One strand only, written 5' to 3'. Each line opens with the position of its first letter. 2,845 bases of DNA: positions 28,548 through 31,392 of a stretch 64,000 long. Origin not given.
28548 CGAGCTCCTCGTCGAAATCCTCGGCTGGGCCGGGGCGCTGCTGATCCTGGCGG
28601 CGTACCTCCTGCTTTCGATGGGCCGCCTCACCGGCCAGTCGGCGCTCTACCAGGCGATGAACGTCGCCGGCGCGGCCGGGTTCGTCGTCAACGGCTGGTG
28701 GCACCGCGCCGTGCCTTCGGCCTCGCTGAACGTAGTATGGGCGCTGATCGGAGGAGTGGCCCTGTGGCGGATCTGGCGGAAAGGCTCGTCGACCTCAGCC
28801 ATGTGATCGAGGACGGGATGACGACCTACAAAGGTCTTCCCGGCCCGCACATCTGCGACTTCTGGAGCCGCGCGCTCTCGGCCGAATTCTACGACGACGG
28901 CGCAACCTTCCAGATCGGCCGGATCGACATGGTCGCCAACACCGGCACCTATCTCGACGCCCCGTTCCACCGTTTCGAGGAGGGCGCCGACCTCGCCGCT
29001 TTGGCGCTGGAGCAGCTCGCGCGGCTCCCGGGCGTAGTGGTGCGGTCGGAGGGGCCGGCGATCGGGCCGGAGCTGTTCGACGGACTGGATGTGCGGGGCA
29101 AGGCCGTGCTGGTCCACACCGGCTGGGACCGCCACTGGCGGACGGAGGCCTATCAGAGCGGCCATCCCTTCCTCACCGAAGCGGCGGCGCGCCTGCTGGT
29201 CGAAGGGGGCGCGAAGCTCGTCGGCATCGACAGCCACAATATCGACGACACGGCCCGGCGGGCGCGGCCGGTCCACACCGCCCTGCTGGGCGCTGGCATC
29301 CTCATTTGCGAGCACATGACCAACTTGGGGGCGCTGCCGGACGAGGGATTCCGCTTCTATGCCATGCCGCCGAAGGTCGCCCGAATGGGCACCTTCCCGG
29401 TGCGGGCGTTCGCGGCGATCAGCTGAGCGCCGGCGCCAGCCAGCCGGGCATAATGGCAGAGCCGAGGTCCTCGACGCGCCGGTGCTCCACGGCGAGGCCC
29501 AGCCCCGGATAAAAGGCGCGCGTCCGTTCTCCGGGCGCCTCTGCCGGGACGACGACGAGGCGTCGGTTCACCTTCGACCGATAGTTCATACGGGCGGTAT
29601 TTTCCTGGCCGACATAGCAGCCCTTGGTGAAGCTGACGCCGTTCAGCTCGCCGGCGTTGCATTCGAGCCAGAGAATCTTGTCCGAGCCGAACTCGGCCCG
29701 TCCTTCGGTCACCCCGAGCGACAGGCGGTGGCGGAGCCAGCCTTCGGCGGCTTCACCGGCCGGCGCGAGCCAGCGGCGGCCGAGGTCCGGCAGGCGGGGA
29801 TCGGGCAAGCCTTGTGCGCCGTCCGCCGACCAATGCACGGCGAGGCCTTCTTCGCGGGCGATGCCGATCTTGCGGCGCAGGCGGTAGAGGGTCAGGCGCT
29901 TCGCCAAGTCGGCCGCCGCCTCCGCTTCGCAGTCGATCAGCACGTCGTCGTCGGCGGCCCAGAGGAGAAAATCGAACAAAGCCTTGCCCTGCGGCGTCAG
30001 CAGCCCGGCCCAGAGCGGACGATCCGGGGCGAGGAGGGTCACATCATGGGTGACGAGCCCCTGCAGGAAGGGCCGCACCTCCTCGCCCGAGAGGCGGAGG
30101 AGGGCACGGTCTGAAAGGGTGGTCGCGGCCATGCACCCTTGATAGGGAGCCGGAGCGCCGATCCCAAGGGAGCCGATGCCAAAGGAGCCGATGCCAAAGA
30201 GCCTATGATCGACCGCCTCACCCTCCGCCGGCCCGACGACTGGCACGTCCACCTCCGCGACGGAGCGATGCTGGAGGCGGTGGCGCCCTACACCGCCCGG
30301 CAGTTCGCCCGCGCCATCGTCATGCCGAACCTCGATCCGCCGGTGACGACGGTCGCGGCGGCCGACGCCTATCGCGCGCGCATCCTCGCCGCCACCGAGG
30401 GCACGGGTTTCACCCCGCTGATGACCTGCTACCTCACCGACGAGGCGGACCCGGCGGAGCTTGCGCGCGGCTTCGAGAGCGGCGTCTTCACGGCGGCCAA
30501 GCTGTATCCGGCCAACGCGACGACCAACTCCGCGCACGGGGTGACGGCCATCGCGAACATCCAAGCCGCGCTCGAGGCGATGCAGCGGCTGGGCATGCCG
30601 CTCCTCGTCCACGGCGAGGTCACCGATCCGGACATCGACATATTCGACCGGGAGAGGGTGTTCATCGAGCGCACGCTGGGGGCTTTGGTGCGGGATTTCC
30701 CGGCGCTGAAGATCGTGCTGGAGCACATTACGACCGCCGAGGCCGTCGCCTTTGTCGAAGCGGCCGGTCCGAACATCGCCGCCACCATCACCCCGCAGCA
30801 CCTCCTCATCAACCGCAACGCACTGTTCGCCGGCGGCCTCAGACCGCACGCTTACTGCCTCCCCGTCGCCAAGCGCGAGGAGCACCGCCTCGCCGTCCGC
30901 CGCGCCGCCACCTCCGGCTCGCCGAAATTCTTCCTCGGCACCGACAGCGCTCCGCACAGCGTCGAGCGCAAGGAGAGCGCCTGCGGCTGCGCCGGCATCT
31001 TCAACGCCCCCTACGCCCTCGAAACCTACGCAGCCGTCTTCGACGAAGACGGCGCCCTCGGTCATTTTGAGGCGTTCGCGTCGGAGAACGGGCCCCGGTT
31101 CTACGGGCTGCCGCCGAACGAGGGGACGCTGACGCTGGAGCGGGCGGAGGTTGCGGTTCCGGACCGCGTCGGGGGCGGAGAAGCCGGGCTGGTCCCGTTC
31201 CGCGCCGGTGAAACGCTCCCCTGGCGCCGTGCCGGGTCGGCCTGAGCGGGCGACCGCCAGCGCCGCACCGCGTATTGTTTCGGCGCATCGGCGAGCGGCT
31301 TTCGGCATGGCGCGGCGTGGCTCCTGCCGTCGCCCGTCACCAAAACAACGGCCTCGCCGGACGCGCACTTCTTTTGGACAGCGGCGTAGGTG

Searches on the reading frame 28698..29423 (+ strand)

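Call 42: search_protein_families(library=pfam, proteins=[window:28698-29423:+], max_evalue=0.01)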
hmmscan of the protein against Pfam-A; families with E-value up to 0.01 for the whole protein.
window:28698-29423:+ (242 aa): 1 family
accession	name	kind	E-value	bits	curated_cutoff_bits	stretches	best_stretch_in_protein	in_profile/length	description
PF04199.19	Cyclase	-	3.7e-22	79.5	23.1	1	31-183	1-141/142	Putative cyclase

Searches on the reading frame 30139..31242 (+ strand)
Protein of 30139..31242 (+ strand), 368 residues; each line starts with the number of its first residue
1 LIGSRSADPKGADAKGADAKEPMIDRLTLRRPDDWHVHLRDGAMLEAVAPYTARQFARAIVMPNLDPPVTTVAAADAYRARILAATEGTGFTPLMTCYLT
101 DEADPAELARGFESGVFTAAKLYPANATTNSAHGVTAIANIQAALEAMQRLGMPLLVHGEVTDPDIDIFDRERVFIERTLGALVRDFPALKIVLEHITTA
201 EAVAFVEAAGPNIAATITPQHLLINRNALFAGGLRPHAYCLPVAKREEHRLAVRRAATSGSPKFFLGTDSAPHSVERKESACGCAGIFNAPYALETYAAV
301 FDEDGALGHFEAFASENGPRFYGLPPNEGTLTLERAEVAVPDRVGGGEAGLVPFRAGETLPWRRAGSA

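Call 89: search_protein_families(library=pfam, proteins=[window:30139-31242:+], max_evalue=0.001)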
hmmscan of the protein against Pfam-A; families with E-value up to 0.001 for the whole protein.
window:30139-31242:+ (368 aa): 1 family
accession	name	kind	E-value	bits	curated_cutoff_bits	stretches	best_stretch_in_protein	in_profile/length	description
PF01979.26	Amidohydro_1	-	1e-22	81.3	25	1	34-332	8-308/345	Amidohydrolase family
